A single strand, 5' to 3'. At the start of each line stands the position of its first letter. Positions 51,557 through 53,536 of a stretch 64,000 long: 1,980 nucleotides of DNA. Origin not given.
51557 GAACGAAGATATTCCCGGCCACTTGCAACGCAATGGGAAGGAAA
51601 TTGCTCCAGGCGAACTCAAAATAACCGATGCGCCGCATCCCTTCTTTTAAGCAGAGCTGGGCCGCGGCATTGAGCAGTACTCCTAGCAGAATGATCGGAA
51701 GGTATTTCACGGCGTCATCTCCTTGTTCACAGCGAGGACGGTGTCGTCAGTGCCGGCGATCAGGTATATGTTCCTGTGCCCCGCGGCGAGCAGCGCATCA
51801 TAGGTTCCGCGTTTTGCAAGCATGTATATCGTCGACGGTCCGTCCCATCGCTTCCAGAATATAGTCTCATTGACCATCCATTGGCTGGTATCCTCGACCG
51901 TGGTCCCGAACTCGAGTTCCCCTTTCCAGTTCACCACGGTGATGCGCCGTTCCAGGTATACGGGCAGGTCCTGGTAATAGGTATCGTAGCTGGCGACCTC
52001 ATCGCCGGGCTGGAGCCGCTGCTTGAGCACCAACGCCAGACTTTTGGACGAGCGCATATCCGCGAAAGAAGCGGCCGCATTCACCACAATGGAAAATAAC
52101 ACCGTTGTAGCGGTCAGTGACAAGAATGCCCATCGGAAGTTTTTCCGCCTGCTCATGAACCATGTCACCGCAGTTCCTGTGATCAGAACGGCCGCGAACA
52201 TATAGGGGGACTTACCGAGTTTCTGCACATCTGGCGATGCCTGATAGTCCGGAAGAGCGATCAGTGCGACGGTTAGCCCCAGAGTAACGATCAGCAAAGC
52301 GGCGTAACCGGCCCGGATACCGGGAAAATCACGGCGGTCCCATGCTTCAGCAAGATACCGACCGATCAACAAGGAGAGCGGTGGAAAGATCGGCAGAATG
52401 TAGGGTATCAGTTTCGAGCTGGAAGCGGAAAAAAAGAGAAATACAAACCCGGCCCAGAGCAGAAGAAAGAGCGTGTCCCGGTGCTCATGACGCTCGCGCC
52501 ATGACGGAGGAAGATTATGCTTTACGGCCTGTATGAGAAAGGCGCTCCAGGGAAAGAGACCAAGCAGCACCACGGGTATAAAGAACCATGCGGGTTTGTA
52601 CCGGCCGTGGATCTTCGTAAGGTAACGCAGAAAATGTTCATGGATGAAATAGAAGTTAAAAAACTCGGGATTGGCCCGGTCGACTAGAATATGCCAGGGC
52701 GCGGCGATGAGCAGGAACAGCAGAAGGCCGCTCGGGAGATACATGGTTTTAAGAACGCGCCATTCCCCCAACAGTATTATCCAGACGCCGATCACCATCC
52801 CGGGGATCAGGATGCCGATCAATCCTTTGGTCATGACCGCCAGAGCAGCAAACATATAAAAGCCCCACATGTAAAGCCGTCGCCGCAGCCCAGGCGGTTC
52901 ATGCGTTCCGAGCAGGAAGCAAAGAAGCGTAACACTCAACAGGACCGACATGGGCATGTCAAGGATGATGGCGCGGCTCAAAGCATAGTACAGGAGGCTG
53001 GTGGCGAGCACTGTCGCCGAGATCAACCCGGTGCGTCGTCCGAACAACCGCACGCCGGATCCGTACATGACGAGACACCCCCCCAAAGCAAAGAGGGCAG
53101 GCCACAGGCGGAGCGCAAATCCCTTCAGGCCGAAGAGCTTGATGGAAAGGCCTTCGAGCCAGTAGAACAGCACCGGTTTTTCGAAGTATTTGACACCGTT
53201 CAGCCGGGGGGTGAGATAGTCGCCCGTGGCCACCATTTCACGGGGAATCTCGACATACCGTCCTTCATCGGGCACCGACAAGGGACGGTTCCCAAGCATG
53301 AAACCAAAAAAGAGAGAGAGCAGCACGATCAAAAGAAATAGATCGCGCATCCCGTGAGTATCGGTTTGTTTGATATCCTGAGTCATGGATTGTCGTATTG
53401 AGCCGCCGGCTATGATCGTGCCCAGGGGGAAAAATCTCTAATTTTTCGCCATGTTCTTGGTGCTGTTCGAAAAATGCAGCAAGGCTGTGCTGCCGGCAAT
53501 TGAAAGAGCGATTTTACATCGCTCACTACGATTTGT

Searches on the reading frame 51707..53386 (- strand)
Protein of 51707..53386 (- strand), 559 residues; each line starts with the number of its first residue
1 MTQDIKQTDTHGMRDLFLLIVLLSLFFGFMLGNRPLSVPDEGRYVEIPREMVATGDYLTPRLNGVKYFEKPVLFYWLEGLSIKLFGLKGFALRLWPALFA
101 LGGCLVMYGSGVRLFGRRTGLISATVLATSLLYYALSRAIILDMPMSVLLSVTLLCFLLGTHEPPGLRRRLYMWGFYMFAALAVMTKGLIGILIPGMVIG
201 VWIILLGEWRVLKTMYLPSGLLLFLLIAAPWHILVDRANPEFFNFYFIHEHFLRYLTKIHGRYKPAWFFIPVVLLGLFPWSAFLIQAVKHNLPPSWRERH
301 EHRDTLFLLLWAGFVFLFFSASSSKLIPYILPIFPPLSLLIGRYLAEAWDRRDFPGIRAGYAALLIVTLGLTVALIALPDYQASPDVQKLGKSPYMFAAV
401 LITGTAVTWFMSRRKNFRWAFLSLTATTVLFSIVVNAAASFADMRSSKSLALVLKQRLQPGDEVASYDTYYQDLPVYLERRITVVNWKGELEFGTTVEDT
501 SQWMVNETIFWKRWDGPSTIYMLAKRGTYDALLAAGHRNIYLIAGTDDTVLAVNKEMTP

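Call 44: search_protein_families(library=pfam, proteins=[window:51707-53386:-], max_evalue=0.00001)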
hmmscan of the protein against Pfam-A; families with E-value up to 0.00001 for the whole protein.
window:51707-53386:- (559 aa): 3 families
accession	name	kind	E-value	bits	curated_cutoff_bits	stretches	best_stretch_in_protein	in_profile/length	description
PF13231.12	PMT_2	-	2.3e-16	60.9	26.1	1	70-232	2-158/160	Dolichyl-phosphate-mannose-protein mannosyltransferase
PF02366.24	PMT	-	6.7e-16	59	22.7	1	43-242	34-241/245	Dolichyl-phosphate-mannose-protein mannosyltransferase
PF18583.6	Arnt_C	-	1.1e-11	44.8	26.5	1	452-536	3-86/103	Aminoarabinose transferase C-terminal domain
